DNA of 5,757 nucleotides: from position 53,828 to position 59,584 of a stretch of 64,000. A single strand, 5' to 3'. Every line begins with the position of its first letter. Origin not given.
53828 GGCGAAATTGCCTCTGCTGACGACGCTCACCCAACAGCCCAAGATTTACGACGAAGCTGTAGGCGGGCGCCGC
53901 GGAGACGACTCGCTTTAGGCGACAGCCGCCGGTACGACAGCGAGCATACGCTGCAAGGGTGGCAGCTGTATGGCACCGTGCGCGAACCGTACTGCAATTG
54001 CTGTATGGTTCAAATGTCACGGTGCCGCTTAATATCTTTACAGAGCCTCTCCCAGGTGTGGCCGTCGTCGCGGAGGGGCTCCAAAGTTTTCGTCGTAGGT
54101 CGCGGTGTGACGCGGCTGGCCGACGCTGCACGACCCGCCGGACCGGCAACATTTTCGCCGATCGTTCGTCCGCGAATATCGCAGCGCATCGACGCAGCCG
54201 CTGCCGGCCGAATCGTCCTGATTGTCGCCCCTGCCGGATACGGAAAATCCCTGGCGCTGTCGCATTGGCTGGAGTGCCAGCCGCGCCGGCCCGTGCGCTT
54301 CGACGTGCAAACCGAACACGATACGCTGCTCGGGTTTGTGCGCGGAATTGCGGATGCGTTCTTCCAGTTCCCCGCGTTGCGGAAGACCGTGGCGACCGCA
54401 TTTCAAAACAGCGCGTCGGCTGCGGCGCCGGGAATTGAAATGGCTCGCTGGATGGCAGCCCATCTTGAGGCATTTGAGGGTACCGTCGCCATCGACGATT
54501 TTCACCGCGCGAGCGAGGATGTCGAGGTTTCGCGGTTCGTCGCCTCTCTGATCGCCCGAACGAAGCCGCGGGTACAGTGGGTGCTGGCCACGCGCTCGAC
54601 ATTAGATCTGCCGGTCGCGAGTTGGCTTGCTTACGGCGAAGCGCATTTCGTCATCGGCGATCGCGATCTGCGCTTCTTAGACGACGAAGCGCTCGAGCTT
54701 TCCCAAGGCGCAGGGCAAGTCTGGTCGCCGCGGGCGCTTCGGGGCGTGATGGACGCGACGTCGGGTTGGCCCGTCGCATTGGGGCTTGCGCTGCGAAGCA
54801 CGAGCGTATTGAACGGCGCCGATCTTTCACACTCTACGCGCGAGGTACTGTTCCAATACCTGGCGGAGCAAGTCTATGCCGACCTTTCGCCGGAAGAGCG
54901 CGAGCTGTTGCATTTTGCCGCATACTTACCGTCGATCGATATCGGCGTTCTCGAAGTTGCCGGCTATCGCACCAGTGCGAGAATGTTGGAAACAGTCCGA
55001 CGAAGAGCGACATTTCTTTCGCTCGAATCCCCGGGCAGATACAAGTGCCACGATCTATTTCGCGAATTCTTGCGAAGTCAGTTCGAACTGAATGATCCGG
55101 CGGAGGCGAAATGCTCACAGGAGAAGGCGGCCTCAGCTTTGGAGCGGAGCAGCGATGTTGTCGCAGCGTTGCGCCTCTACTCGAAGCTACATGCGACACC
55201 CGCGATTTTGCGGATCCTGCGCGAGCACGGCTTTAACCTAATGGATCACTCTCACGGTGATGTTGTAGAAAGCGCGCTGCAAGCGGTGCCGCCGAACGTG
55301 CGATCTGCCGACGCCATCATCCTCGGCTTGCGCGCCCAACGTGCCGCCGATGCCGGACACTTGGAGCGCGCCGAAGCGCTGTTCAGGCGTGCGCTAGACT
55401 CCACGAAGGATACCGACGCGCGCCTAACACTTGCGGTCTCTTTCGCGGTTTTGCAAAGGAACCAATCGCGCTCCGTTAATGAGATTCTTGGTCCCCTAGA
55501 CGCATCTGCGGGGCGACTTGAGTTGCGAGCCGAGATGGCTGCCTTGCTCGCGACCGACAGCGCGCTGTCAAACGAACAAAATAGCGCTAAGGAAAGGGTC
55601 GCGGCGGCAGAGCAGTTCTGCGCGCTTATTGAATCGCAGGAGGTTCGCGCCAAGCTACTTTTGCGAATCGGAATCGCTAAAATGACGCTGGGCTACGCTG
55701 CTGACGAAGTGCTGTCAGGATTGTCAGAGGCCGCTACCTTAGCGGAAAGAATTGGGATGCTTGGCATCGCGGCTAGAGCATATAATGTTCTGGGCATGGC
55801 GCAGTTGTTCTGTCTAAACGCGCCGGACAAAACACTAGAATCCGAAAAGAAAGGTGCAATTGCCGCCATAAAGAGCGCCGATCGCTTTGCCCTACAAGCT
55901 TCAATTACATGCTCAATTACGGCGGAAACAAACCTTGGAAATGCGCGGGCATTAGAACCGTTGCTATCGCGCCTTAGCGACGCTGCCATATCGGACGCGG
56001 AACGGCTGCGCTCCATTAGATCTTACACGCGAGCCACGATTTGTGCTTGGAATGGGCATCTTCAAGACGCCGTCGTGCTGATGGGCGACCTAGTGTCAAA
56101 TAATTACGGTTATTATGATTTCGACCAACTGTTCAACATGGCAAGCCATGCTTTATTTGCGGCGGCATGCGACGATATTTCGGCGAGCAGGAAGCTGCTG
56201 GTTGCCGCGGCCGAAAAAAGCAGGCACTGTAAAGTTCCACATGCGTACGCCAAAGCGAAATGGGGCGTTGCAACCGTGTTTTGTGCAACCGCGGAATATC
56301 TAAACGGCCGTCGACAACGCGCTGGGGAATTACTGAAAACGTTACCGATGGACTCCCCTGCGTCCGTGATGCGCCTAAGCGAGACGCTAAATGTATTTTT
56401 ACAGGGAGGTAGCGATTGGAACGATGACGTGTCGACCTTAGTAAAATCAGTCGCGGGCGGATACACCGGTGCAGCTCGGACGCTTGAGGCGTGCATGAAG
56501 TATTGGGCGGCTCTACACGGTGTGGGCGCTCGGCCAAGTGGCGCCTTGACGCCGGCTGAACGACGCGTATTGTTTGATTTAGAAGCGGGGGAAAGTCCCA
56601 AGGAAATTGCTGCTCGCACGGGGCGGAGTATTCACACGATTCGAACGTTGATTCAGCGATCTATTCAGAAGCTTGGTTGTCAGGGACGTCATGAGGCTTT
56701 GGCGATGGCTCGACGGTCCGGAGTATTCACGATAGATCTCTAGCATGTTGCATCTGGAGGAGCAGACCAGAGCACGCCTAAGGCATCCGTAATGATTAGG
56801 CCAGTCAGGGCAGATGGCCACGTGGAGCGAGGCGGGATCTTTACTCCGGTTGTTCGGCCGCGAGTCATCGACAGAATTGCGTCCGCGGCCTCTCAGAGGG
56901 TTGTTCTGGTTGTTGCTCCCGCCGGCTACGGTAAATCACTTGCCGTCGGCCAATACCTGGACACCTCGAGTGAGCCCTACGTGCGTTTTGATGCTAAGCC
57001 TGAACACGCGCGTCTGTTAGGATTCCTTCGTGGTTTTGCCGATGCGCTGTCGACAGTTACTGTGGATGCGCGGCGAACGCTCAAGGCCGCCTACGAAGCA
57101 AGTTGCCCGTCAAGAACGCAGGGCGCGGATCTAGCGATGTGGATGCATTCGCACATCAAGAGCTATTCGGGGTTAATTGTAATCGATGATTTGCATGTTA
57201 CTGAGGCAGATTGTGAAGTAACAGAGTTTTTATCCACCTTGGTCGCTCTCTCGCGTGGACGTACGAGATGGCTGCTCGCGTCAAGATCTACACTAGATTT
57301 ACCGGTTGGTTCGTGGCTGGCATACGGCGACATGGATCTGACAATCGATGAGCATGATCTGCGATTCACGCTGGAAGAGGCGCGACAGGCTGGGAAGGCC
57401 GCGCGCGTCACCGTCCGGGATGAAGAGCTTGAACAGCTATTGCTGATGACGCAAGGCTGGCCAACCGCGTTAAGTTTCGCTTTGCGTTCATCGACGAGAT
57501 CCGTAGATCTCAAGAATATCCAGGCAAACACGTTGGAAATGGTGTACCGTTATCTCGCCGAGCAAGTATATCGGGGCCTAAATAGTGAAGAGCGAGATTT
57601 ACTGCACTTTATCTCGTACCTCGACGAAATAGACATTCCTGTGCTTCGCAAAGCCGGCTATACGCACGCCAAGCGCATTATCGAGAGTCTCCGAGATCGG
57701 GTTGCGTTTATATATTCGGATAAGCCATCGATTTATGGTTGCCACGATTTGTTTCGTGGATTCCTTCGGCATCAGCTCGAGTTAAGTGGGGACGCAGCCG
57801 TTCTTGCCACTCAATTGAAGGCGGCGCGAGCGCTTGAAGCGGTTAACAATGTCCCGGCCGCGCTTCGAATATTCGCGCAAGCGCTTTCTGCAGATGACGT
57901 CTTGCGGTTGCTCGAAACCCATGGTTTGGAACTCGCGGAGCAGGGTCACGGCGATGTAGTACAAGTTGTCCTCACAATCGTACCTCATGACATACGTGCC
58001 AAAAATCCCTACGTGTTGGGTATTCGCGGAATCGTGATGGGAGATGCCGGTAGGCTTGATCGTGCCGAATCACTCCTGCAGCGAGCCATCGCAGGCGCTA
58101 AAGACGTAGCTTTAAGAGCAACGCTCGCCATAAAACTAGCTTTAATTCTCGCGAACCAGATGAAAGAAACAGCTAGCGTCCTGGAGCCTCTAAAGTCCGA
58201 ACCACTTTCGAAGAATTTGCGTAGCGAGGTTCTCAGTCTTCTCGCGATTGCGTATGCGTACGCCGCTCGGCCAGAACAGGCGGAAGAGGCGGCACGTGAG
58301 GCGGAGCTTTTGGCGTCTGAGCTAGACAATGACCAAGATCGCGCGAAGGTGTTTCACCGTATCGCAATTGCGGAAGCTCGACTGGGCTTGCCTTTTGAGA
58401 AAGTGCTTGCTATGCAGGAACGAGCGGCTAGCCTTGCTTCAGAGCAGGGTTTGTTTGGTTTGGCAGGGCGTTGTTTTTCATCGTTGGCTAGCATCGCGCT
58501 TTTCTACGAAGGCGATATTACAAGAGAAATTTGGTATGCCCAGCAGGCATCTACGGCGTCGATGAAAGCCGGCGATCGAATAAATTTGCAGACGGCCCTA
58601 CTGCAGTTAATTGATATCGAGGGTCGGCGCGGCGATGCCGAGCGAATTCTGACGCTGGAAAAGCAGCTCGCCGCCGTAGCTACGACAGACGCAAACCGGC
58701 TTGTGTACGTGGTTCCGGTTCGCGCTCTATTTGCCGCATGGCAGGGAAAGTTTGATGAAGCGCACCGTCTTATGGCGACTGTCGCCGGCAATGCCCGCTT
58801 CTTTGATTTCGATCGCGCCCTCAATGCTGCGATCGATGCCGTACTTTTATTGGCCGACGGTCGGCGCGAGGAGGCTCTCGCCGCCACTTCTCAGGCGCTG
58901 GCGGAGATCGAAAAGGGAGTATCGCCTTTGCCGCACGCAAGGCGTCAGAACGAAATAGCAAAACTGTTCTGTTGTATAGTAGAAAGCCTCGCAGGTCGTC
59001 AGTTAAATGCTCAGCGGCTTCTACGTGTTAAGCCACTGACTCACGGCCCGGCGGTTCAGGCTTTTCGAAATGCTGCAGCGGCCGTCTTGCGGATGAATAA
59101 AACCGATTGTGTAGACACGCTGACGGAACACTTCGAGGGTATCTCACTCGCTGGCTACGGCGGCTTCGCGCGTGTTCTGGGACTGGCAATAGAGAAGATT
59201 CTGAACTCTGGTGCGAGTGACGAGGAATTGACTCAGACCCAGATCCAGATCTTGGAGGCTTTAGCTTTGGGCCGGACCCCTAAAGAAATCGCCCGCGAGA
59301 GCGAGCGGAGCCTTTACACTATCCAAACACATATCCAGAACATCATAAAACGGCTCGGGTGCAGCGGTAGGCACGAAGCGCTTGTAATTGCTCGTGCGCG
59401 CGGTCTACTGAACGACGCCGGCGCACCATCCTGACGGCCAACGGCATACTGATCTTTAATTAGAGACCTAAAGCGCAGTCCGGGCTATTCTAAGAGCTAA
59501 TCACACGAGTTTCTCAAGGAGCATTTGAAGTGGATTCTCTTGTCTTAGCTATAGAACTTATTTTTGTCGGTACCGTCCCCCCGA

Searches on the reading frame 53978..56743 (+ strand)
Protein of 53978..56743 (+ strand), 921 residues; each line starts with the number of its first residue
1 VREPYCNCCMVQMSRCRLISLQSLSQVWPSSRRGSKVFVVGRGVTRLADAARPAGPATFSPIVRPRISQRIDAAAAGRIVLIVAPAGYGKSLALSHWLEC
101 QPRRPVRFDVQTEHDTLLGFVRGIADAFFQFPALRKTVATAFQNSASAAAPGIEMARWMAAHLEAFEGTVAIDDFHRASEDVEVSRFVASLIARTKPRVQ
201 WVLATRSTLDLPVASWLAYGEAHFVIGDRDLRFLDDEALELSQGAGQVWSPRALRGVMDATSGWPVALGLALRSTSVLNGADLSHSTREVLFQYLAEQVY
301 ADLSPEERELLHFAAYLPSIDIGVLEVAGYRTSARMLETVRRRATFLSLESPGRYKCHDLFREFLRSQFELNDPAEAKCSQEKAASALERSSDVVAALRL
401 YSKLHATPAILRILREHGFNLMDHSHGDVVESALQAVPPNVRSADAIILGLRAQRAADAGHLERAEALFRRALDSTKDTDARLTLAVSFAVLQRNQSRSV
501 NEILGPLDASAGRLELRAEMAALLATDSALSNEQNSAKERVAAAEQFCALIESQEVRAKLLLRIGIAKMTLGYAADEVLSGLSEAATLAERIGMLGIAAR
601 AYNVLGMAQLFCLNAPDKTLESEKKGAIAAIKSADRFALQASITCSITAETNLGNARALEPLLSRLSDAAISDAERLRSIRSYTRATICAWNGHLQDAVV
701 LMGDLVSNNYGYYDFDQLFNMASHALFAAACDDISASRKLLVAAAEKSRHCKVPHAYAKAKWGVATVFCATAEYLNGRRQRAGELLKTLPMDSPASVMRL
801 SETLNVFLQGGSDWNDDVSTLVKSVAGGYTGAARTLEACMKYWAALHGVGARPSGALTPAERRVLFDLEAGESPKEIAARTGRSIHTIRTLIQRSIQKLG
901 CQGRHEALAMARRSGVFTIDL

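Call 8: search_protein_families(library=pfam, proteins=[window:53978-56743:+])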
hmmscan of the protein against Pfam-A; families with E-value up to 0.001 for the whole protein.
window:53978-56743:+ (921 aa): 2 families
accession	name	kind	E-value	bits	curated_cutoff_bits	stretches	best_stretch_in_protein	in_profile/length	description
PF00196.25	GerE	-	5.5e-06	26.4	23.5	1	857-911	3-57/57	Bacterial regulatory proteins, luxR family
PF08281.18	Sigma70_r4_2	-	0.0003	20.8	25.7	1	859-899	13-54/54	Sigma-70, region 4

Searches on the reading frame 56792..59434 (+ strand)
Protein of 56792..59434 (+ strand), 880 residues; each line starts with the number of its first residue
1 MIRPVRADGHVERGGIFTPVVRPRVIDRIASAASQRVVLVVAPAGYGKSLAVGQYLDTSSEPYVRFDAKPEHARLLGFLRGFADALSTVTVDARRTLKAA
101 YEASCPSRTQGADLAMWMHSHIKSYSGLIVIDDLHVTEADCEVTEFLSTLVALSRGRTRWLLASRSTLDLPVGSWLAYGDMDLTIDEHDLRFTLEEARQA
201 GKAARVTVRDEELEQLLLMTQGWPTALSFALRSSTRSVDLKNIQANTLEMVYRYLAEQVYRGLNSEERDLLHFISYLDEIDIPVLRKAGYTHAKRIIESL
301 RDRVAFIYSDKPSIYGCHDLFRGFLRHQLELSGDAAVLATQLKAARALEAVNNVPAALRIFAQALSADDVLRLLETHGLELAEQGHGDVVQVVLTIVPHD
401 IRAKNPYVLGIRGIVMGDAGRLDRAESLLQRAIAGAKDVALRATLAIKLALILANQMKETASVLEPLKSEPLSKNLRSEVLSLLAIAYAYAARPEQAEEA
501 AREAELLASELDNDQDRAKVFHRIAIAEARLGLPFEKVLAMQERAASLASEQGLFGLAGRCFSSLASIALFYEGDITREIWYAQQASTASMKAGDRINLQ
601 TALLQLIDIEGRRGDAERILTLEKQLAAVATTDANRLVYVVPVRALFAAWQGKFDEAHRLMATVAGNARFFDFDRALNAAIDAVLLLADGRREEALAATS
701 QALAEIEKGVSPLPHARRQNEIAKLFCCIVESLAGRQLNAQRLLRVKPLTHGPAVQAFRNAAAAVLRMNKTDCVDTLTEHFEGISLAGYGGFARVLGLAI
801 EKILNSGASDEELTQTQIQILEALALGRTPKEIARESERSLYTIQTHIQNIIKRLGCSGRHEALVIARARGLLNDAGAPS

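Call 8: search_protein_families(library=pfam, proteins=[window:56792-59434:+])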
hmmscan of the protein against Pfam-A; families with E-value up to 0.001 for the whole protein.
window:56792-59434:+ (880 aa): 3 families
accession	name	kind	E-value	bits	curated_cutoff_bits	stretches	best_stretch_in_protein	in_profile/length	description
PF00196.25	GerE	-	1.5e-09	37.7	23.5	1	812-867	2-57/57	Bacterial regulatory proteins, luxR family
PF13401.12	AAA_22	-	3.8e-06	27.7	27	1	34-155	4-113/130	AAA domain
PF07719.23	TPR_2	-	0.00079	19.8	27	0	479-507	2-30/34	Tetratricopeptide repeat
